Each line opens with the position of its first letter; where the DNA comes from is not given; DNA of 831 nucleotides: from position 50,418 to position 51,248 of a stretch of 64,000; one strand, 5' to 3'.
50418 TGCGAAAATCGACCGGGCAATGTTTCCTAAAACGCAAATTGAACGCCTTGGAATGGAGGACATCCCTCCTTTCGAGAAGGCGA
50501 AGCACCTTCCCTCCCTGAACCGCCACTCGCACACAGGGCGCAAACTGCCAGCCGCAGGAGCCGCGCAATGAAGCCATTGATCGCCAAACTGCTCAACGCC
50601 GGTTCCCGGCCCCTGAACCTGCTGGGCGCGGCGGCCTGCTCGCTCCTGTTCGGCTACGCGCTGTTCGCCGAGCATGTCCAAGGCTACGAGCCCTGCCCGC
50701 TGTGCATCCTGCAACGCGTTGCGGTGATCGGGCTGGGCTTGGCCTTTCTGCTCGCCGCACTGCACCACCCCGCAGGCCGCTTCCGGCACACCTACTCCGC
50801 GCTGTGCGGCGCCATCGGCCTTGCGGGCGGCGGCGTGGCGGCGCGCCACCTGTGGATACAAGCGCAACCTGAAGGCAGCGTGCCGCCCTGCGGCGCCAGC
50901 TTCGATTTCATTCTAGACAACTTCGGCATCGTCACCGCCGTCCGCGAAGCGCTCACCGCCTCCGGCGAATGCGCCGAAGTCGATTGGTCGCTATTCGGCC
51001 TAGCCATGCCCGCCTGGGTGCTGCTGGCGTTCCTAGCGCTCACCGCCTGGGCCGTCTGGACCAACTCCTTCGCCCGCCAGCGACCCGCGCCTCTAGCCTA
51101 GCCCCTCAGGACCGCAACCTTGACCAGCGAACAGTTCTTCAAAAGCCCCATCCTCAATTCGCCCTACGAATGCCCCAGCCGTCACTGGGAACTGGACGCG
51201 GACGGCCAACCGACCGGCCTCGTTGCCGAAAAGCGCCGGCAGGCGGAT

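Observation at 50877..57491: Integrase-less accessory island anchored on a 196-bp direct repeat of the dsbB 3' end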

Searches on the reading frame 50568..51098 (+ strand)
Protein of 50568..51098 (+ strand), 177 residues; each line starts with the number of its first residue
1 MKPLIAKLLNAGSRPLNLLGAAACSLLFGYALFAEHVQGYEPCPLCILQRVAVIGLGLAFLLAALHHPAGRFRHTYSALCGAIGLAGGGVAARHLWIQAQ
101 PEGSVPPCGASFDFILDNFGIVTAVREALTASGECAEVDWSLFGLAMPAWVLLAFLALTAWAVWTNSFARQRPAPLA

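Call 7: search_protein_families(library=pfam, proteins=[window:50568-51098:+], max_evalue=0.01)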
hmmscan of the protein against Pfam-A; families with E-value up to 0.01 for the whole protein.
window:50568-51098:+ (177 aa): 1 family
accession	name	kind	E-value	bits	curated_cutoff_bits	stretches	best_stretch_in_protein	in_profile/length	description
PF02600.21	DsbB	-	1.3e-39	136.4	22.1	1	14-164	2-147/148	Disulfide bond formation protein DsbB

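Call 8: search_protein_families(library=ncbifam, proteins=[window:50568-51098:+], max_evalue=0.01)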
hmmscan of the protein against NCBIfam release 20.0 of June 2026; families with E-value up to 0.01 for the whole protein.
window:50568-51098:+ (177 aa): 4 families
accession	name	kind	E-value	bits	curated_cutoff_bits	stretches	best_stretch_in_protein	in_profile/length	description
NF003354.0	PRK04388.1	equivalog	5.2e-39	133.8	168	1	14-171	9-166/172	disulfide bond formation protein B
NF002552.0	PRK02110.1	equivalog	2.6e-22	79.4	138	1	14-162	12-157/169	disulfide bond formation protein B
NF002485.0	PRK01749.1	equivalog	1.7e-16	60.7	157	1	22-159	20-155/177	disulfide bond formation protein DsbB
NF002849.0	PRK03113.1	subfamily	0.0016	18.6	124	1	31-99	25-88/139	disulfide oxidoreductase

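Call 9: find_encoding_contigs(protein=window:50568-51098:+, flank=10000, max_places=10)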
Protein window:50568-51098:+ (177 aa): 9 contigs read that carry it; 6 places shown.
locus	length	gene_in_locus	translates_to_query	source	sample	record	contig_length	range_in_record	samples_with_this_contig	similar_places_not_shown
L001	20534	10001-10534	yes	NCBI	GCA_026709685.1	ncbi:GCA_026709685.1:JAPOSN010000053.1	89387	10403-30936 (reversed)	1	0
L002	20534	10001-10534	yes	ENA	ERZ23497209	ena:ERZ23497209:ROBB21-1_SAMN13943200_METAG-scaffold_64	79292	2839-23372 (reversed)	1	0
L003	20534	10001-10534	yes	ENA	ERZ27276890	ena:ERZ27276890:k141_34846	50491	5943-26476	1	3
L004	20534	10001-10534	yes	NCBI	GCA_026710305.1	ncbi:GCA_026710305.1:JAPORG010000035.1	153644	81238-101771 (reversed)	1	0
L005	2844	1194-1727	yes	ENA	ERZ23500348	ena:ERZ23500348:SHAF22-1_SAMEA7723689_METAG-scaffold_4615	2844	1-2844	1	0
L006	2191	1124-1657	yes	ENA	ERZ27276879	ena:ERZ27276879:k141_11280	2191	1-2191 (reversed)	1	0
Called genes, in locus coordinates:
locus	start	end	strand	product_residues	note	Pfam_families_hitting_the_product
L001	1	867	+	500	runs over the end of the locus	PF02789:Peptidase_M17_N, PF00883:Peptidase_M17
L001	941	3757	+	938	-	PF00133:tRNA-synt_1, PF09334:tRNA-synt_1g (faint), PF13603:tRNA-synt_1_2 (weak), PF08264:Anticodon_1, PF10458:Val_tRNA-synt_C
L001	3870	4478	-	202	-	PF09517:RE_Eco29kI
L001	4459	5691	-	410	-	PF00145:DNA_methylase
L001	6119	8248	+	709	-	PF02775:TPP_enzyme_C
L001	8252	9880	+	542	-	PF01558:POR, PF20169:DUF6537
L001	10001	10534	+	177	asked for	PF02600:DsbB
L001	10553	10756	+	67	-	-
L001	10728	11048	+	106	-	-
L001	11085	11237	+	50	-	-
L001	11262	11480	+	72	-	PF09720:Unstab_antitox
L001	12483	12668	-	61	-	-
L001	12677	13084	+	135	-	PF01850:PIN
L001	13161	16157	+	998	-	-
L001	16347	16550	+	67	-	PF15919:HicB_lk_antitox (weak)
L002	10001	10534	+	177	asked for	PF02600:DsbB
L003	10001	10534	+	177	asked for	PF02600:DsbB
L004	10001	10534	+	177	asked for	PF02600:DsbB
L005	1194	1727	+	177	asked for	PF02600:DsbB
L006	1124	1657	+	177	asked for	PF02600:DsbB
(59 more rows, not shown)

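Call 10: find_related_loci(query=window:50568-51098:+, collection=genome_contigs, flank=10000)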
Query window:50568-51098:+ (177 aa) in genome_contigs; peptide patterns used: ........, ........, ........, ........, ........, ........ (x = any residue, [..] = any of these).
599 stretches matched a pattern (row limit reached: there are more); 124 encode a relative of the query (tblastn E <= 1e-3); the best 80 are kept; 80 distinct loci.
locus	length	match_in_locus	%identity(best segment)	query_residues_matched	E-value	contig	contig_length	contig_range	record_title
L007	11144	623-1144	82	1-174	3e-94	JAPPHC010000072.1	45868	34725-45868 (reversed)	MAG: Gammaproteobacteria bacterium isolate RHO1_bin_71 NODE_1661_length_45868_cov_317.374173, whole genome shotgun seque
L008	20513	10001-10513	84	1-171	5e-94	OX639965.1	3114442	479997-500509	MAG: uncultured Gammaproteobacteria bacterium isolate 3ffbc19d-36f3-4bc2-89c8-cf5f95be8bae genome assembly, chromosome:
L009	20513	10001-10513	83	1-171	1e-93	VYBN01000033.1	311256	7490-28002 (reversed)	MAG: Gammaproteobacteria bacterium isolate SB0673_bin_2 NODE_2_length_311256_cov_64.480856, whole genome shotgun sequenc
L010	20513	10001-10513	83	1-171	9e-94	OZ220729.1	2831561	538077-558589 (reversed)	MAG: Gammaproteobacteria bacterium isolate 3a360650-b487-4473-8a34-f610b0208760 genome assembly, chromosome: 1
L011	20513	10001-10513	83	1-171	5e-93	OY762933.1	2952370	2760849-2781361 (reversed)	MAG: Gammaproteobacteria bacterium isolate 8747c98c-8292-48b6-a6db-266d0caa829b genome assembly, chromosome: 1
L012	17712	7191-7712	82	1-174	2e-91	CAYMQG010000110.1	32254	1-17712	MAG TPA_asm: uncultured Gammaproteobacteria bacterium isolate SRP338948_co1_10 genome assembly, contig: k141_483790, who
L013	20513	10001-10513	79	1-171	7e-90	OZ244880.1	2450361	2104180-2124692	MAG: Candidatus Foliamicus sp. isolate 8c9a6700-f045-4f67-973d-99a5b8b15ec5 genome assembly, chromosome: 1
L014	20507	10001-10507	78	1-169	4e-86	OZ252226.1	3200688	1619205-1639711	MAG: Candidatus Foliamicus sp. isolate d29f3963-6957-41e9-9ff2-16a1be17ee2c genome assembly, chromosome: 1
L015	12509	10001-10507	82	4-172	6e-83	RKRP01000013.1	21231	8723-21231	MAG: Gammaproteobacteria bacterium isolate PNGco_C_bin10 scaffold_278, whole genome shotgun sequence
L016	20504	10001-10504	82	1-168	8e-82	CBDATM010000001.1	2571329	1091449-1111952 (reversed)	MAG: Gammaproteobacteria bacterium isolate 54733f49-05bb-4832-90cb-a41e28f9d041 genome assembly, contig: contig_1, whole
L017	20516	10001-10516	88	1-172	2e-81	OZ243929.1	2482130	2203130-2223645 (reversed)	MAG: Gammaproteobacteria bacterium isolate 72789958-d242-401e-9354-60f4c1901bcd genome assembly, chromosome: 1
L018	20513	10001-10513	78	1-171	3e-81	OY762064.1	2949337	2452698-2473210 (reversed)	MAG: Gammaproteobacteria bacterium isolate 5875f011-1e0e-4071-bb50-440bf5799690 genome assembly, chromosome: 1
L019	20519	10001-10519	76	1-173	9e-81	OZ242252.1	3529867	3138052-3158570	MAG: Candidatus Foliamicus sp. isolate 8837b1df-4c2a-421f-9400-f743960723ed genome assembly, chromosome: 1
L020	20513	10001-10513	78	1-171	1e-80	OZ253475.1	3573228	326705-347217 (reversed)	MAG: Candidatus Foliamicus sp. isolate 7574a00a-928a-48d9-85f6-2cf36d55d6c7 genome assembly, chromosome: 1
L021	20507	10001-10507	76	1-169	2e-77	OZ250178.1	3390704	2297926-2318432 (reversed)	MAG: Candidatus Foliamicus sp. isolate ac1afad2-df65-4484-8806-aab42824610e genome assembly, chromosome: 1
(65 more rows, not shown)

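Call 18: search_protein_families(library=pfam, proteins=[L020:10541-13600:+, L020:13625-16384:+, L020:16397-17494:+, L020:17494-18183:+, L020:18092-18436:+, L020:18418-19419:+, L020:19444-20511:+, L009:10517-11659:-, L009:11644-13821:+, L009:13821-14792:+], max_evalue=0.001)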
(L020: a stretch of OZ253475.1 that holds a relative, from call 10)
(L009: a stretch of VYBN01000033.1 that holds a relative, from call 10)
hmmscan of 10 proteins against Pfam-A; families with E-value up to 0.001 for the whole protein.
L020:10541-13600:+ (1020 aa): 2 families
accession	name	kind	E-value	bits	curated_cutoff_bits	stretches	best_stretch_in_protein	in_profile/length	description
PF04851.21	ResIII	-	3.6e-08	33.9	22.5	1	152-344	20-142/164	Type III restriction enzyme, res subunit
PF19778.5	RE_endonuc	-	0.00028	21.1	23.4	1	887-969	7-83/108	Endonuclease domain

L020:13625-16384:+ (920 aa): 1 family
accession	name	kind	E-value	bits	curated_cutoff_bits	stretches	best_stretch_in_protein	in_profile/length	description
PF01555.25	N6_N4_Mtase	-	4.9e-31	108.8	26.7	1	159-474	1-217/221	DNA methylase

L020:16397-17494:+ (366 aa): 5 families
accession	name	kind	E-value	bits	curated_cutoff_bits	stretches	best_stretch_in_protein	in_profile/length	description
PF13304.12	AAA_21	-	1.6e-30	107.6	27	1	26-306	1-304/304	AAA domain, putative AbiEii toxin, Type IV TA system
PF13175.12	AAA_15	-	2.4e-14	54.2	32.1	2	4-48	3-47/374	AAA ATPase domain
PF02463.25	SMC_N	-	1.2e-13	51.4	40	1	4-303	2-200/220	RecF/RecN/SMC N terminal domain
PF11398.14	DUF2813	-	1.3e-07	31.8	21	0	4-47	3-45/372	Protein of unknown function (DUF2813)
PF00005.33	ABC_tran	-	9.8e-05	23.4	25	0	25-45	12-32/137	ABC transporter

L020:17494-18183:+ (230 aa): 1 family
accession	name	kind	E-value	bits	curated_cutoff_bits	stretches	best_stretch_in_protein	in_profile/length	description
PF14103.11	DUF4276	-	6.4e-49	167.2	30.2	1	8-226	1-192/192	Domain of unknown function (DUF4276)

L020:18092-18436:+ (115 aa): 0 families

L020:18418-19419:+ (334 aa): 7 families
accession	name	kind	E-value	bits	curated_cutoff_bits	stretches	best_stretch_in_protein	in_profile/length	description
PF00004.35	AAA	-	1.4e-30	106.9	21.2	1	126-249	1-128/131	ATPase family associated with various cellular activities (AAA)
PF20720.3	nSTAND3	-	1e-06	29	27.2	1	118-240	12-119/155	Novel STAND NTPase 3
PF01078.27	Mg_chelatase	-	5.5e-05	23.1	20.3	1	108-145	10-44/207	Magnesium chelatase, subunit ChlI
PF05496.18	RuvB_N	-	0.00017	21.8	27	1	125-189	35-92/159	Holliday junction DNA helicase RuvB P-loop domain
PF13671.12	AAA_33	-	0.00033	21.4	27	0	127-183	3-57/143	AAA domain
PF13401.12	AAA_22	-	0.00037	21.2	27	0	125-147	7-29/130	AAA domain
PF13481.12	AAA_25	-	0.00039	20.6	27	0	112-144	21-54/195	AAA domain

L020:19444-20511:+ (356 aa): 1 family
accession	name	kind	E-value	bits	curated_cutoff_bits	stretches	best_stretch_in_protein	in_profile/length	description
PF00082.27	Peptidase_S8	-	8.9e-07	28.9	21.8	1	286-337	5-68/288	Subtilase family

L009:10517-11659:- (381 aa): 0 families

L009:11644-13821:+ (726 aa): 4 families
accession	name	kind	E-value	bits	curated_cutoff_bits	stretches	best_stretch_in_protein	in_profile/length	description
PF01555.25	N6_N4_Mtase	-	8e-17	62.4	26.7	2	168-230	159-213/221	DNA methylase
PF01381.28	HTH_3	-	2.4e-07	31.1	23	1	28-75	2-49/55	Helix-turn-helix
PF01170.24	UPF0020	-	4.2e-05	23.8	22.3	0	495-536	101-141/197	RMKL-like, methyltransferase domain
PF13560.12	HTH_31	-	0.00023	21.8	27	1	27-74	6-54/64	Helix-turn-helix domain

L009:13821-14792:+ (324 aa): 0 families

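Call 19: search_protein_families(library=pfam, proteins=[L014:10635-11324:-, L014:11285-11875:-, L014:11879-13219:-, L014:13280-14728:+, L014:14736-16481:+, L021:12419-13132:-, L021:13069-13671:-, L021:13675-16467:-, L021:16500-17330:+, L021:17385-18659:+], max_evalue=0.001)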
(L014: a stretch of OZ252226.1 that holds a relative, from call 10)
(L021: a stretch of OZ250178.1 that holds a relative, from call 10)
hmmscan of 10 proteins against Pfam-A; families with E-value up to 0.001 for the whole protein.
L014:10635-11324:- (230 aa): 2 families
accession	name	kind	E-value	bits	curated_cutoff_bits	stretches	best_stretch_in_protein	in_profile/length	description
PF00034.26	Cytochrom_C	-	1.6e-20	74.6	21.3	2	150-227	7-89/90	Cytochrome c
PF13442.11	Cytochrome_CBB3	-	1.8e-07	31.9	27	0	48-119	13-67/68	Cytochrome C oxidase, cbb3-type, subunit III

L014:11285-11875:- (197 aa): 2 families
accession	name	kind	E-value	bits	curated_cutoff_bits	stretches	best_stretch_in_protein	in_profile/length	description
PF14534.12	DUF4440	-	6.8e-08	33.3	25.2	1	71-187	4-107/107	Domain of unknown function (DUF4440)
PF12680.13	SnoaL_2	-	1.6e-07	32.3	27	1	74-159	3-77/102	SnoaL-like domain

L014:11879-13219:- (447 aa): 2 families
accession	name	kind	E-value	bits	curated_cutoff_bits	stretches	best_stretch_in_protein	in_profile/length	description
PF13347.12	MFS_2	-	9.2e-78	262.1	27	1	14-426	2-426/427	MFS/sugar transport protein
PF07690.21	MFS_1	-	6.2e-24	85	33.4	2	29-374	16-346/347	Major Facilitator Superfamily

L014:13280-14728:+ (483 aa): 1 family
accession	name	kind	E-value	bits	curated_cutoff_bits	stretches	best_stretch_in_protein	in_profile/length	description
PF01565.28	FAD_binding_4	-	1.5e-18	67.2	26.4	1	64-196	1-135/139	FAD binding domain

L014:14736-16481:+ (582 aa): 2 families
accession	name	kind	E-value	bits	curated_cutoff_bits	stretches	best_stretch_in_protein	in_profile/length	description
PF00501.34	AMP-binding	-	1.5e-64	218.6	29.9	1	72-433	5-377/384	AMP-binding enzyme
PF13193.12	AMP-binding_C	-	4.2e-16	60.1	24.5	1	491-567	1-76/76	AMP-binding enzyme C-terminal domain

L021:12419-13132:- (238 aa): 2 families
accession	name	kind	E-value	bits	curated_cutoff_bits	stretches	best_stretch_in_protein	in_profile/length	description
PF00034.26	Cytochrom_C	-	3e-19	70.5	21.3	2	156-235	5-89/90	Cytochrome c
PF13442.11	Cytochrome_CBB3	-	1e-08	35.8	27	0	50-127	6-67/68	Cytochrome C oxidase, cbb3-type, subunit III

L021:13069-13671:- (201 aa): 3 families
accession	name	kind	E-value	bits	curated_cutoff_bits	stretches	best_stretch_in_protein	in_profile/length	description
PF14534.12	DUF4440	-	1.4e-06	29.1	25.2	1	75-191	4-107/107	Domain of unknown function (DUF4440)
PF13577.12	SnoaL_4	-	4.6e-05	23.9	24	1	86-191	23-122/126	SnoaL-like domain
PF12680.13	SnoaL_2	-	0.0001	23.3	27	1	77-154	2-76/102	SnoaL-like domain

L021:13675-16467:- (931 aa): 2 families
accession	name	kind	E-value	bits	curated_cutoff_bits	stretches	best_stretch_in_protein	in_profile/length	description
PF13347.12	MFS_2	-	5.9e-74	249.6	27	1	498-910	2-426/427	MFS/sugar transport protein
PF07690.21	MFS_1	-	3.2e-18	66.2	33.4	1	512-852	15-340/347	Major Facilitator Superfamily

L021:16500-17330:+ (277 aa): 1 family
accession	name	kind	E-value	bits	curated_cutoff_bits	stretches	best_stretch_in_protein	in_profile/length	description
PF00501.34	AMP-binding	-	1.4e-40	139.8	29.9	1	11-271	9-274/384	AMP-binding enzyme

L021:17385-18659:+ (425 aa): 1 family
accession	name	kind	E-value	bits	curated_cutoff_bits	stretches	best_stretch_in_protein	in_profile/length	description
PF00665.32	rve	-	3.1e-07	31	32.6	1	201-292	8-101/102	Integrase core domain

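Call 25: search_protein_families(library=pfam, proteins=[L007:1141-3639:+, L007:3646-4785:+, L007:4680-5795:+, L007:6973-8349:-, L007:8409-9851:+, L012:10033-11355:+, L012:13790-16438:-, L013:10517-11509:+, L018:10755-11219:+, L011:10816-11235:+], max_evalue=0.001)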
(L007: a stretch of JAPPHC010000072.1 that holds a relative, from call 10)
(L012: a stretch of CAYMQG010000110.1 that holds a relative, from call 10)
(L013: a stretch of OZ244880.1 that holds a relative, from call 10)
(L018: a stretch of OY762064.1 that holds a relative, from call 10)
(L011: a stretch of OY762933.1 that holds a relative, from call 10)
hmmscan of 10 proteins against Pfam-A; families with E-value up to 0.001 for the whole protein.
L007:1141-3639:+ (833 aa): 2 families
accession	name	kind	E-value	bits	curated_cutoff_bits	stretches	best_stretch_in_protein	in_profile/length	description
PF00593.30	TonB_dep_Rec_b-barrel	-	2e-42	147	27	1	470-785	166-435/436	TonB dependent receptor-like, beta-barrel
PF07715.20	Plug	-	7.1e-16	59.1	23.9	1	94-204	2-107/107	TonB-dependent Receptor Plug Domain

L007:3646-4785:+ (380 aa): 3 families
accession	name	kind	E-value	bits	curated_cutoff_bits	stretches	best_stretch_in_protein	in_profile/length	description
PF02317.23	Octopine_DH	-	1.3e-26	93.8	30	1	203-346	2-150/150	NAD/NADP octopine/nopaline dehydrogenase, alpha-helical domain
PF01210.29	NAD_Gly3P_dh_N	-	2e-07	31.5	23.1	1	23-119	1-96/158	NAD-dependent glycerol-3-phosphate dehydrogenase N-terminus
PF02558.23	ApbA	-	3.5e-06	27.1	22.2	1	24-121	1-95/150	Ketopantoate reductase PanE/ApbA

L007:4680-5795:+ (372 aa): 3 families
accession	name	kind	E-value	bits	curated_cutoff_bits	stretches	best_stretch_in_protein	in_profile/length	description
PF02737.24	3HCDH_N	-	1.3e-39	136.4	22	1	51-236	2-177/180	3-hydroxyacyl-CoA dehydrogenase, NAD binding domain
PF00725.27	3HCDH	-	5.7e-19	68.9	22.1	1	241-340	1-97/97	3-hydroxyacyl-CoA dehydrogenase, C-terminal domain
PF02254.24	TrkA_N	-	0.00063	20.5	23.8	0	54-121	4-71/116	TrkA-N domain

L007:6973-8349:- (459 aa): 2 families
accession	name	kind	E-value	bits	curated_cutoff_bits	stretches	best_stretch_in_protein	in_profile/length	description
PF13347.12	MFS_2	-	1.3e-74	251.7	27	1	26-437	2-425/427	MFS/sugar transport protein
PF07690.21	MFS_1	-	1.9e-19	70.2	33.4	1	41-386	16-346/347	Major Facilitator Superfamily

L007:8409-9851:+ (481 aa): 1 family
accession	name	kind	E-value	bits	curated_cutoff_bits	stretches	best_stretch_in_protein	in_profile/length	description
PF01565.28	FAD_binding_4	-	4.6e-20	72.2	26.4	1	63-198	1-138/139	FAD binding domain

L012:10033-11355:+ (441 aa): 4 families
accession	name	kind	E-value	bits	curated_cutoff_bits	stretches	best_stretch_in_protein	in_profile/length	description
PF02317.23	Octopine_DH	-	2.1e-26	93.2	30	1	264-407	2-150/150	NAD/NADP octopine/nopaline dehydrogenase, alpha-helical domain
PF01210.29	NAD_Gly3P_dh_N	-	4e-07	30.6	23.1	1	84-181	1-97/158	NAD-dependent glycerol-3-phosphate dehydrogenase N-terminus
PF02558.23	ApbA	-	8.1e-06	26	22.2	1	85-183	1-96/150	Ketopantoate reductase PanE/ApbA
PF03807.23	F420_oxidored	-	4.3e-05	24.5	21.6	1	84-183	1-88/94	NADP oxidoreductase coenzyme F420-dependent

L012:13790-16438:- (883 aa): 0 families

L013:10517-11509:+ (331 aa): 2 families
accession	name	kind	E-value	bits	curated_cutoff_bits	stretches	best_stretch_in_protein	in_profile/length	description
PF01510.30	Amidase_2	-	4e-23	82.6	26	1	60-211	2-131/131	N-acetylmuramoyl-L-alanine amidase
PF01471.23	PG_binding_1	-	9.7e-07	29.3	23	1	247-297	6-56/57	Putative peptidoglycan binding domain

L018:10755-11219:+ (155 aa): 1 family
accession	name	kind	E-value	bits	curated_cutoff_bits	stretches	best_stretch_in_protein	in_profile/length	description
PF05719.16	GPP34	-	3.3e-23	83.2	29.1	1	2-110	64-170/201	Golgi phosphoprotein 3 (GPP34)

L011:10816-11235:+ (140 aa): 1 family
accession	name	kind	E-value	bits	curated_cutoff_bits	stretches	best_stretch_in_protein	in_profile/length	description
PF01850.27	PIN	-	1.4e-09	39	23.6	1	5-122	2-111/120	PIN domain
